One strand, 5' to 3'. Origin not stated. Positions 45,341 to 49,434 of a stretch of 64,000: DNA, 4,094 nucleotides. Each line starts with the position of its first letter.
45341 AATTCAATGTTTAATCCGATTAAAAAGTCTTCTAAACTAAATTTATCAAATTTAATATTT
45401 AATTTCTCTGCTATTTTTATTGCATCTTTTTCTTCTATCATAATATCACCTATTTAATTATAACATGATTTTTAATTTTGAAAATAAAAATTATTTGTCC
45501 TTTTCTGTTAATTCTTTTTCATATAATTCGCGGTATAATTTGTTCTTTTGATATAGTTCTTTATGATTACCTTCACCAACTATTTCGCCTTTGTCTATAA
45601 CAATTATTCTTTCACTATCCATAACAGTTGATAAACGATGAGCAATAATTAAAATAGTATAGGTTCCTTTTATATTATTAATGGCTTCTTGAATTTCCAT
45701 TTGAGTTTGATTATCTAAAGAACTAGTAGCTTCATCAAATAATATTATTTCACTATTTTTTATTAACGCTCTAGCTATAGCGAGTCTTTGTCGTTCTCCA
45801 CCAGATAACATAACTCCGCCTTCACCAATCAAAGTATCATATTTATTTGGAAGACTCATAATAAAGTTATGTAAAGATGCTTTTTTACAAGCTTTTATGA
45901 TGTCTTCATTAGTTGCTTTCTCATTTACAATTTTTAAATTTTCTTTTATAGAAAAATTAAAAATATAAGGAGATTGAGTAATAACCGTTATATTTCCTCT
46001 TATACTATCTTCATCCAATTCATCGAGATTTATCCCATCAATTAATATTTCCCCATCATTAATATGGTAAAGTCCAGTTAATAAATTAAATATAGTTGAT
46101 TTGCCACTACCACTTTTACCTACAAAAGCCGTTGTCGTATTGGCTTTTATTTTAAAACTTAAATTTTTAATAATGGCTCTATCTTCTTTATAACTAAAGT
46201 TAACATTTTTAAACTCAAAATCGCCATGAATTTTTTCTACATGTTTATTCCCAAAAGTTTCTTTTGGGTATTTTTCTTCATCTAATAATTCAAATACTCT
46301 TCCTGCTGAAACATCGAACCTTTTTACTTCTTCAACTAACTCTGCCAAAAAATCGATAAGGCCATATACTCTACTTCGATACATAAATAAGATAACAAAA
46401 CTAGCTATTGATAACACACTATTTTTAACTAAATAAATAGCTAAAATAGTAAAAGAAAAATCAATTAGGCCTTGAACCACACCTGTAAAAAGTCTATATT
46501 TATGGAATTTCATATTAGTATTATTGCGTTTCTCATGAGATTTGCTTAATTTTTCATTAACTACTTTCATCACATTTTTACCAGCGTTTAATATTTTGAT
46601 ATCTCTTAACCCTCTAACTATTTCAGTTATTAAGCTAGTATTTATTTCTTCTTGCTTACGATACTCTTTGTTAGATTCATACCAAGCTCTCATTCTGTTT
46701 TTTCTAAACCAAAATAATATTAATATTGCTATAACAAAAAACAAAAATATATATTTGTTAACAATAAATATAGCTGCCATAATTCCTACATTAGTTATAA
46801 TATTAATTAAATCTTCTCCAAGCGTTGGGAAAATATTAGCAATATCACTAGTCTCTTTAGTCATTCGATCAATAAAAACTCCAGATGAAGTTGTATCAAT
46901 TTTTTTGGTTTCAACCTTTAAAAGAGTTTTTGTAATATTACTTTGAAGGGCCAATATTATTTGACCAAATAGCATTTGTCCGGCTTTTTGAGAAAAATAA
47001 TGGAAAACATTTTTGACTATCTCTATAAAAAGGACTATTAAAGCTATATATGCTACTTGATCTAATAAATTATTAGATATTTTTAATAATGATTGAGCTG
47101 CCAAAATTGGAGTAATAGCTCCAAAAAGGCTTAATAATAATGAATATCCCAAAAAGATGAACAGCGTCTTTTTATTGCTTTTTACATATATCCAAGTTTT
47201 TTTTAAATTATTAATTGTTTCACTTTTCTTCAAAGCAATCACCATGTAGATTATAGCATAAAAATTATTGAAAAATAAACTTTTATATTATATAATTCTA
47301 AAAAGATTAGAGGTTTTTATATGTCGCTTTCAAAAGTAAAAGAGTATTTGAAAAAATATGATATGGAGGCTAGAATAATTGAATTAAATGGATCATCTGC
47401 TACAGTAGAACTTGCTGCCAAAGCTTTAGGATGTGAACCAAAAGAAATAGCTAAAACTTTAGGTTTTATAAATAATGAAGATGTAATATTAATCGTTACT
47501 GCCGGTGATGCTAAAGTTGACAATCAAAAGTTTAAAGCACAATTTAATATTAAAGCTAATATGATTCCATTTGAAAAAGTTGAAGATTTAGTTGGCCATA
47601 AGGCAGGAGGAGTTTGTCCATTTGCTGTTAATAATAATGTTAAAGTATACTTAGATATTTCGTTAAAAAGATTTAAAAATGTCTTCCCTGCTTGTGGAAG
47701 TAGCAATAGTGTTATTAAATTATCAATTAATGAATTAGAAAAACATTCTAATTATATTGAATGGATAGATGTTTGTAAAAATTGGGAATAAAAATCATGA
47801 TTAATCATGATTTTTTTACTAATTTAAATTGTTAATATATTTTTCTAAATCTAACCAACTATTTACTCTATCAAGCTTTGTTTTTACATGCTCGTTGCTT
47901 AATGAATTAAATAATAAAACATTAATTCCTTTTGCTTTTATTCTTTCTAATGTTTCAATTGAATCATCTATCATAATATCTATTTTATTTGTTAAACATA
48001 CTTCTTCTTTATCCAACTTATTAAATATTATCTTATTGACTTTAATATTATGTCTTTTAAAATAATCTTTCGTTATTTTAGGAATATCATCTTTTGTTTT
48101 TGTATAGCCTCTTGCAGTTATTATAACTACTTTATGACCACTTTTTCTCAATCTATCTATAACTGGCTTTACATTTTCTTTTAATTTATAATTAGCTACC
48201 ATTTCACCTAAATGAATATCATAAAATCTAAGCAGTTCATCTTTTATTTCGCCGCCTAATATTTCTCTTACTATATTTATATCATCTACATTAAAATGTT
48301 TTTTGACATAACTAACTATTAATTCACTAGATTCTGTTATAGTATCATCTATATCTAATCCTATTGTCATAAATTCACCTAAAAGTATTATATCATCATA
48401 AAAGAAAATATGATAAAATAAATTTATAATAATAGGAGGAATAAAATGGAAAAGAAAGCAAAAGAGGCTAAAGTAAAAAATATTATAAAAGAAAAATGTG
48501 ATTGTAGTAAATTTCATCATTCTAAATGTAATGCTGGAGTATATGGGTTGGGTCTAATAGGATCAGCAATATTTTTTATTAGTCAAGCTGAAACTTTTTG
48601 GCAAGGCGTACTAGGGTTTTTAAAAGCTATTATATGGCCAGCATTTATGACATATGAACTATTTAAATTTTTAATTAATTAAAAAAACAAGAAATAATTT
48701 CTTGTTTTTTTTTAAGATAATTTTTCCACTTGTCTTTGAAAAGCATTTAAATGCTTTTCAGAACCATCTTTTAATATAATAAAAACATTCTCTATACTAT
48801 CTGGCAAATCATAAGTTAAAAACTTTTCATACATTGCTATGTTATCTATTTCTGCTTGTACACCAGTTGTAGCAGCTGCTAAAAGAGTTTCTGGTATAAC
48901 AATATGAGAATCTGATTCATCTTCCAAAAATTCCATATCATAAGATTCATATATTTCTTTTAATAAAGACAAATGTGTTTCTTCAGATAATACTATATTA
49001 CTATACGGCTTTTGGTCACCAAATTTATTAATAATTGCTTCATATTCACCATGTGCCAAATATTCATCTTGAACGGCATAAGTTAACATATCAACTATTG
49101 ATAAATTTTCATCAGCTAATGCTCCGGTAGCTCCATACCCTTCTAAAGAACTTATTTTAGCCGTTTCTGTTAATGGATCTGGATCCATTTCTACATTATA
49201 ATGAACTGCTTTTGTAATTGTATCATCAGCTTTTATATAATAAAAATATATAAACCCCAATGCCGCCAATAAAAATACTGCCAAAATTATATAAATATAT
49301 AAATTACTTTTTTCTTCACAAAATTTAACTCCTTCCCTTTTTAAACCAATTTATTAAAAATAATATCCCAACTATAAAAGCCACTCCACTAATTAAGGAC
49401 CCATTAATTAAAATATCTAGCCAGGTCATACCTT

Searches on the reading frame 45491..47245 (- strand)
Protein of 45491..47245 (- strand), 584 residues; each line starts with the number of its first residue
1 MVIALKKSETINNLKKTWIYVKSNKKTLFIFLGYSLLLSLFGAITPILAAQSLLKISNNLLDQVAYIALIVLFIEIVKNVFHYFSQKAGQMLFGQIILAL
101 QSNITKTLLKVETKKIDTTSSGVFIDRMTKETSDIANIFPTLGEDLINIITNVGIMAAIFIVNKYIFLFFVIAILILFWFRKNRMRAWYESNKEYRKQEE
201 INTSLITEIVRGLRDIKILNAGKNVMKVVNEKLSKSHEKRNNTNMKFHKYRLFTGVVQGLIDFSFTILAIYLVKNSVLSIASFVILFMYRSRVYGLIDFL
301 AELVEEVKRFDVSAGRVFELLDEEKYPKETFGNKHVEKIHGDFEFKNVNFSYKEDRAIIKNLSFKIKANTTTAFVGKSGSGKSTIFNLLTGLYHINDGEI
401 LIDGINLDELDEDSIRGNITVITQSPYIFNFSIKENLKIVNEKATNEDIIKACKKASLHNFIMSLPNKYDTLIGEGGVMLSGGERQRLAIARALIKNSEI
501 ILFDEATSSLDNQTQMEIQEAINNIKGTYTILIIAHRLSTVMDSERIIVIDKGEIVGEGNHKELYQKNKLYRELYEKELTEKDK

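Call 69: search_protein_families(library=pfam, proteins=[window:45491-47245:-], max_evalue=0.001)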
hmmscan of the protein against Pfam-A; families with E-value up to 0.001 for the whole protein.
window:45491-47245:- (584 aa): 4 families
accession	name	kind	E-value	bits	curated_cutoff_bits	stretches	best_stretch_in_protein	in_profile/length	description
PF00005.33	ABC_tran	-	1.9e-31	109.9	25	1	360-508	2-137/137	ABC transporter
PF00664.28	ABC_membrane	-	1.2e-15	58.4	28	1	36-291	5-268/274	ABC transporter transmembrane region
PF02463.25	SMC_N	-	3.7e-06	27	40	1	372-551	27-212/220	RecF/RecN/SMC N terminal domain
PF03193.22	RsgA_GTPase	-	1.1e-05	25.8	30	1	342-400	81-137/174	RsgA GTPase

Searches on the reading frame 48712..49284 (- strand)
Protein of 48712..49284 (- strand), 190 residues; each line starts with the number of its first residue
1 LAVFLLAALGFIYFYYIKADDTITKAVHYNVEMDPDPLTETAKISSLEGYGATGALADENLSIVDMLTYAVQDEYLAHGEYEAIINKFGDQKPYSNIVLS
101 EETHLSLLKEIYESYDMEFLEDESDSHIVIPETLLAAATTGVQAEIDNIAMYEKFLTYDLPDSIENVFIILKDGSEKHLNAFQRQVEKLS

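Call 69: search_protein_families(library=pfam, proteins=[window:48712-49284:-], max_evalue=0.001)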
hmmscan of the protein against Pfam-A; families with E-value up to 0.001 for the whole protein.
window:48712-49284:- (190 aa): 1 family
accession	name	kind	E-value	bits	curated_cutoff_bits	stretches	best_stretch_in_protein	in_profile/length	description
PF09968.15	DUF2202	-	5.1e-06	26.8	22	1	65-188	3-140/162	Uncharacterized protein domain (DUF2202)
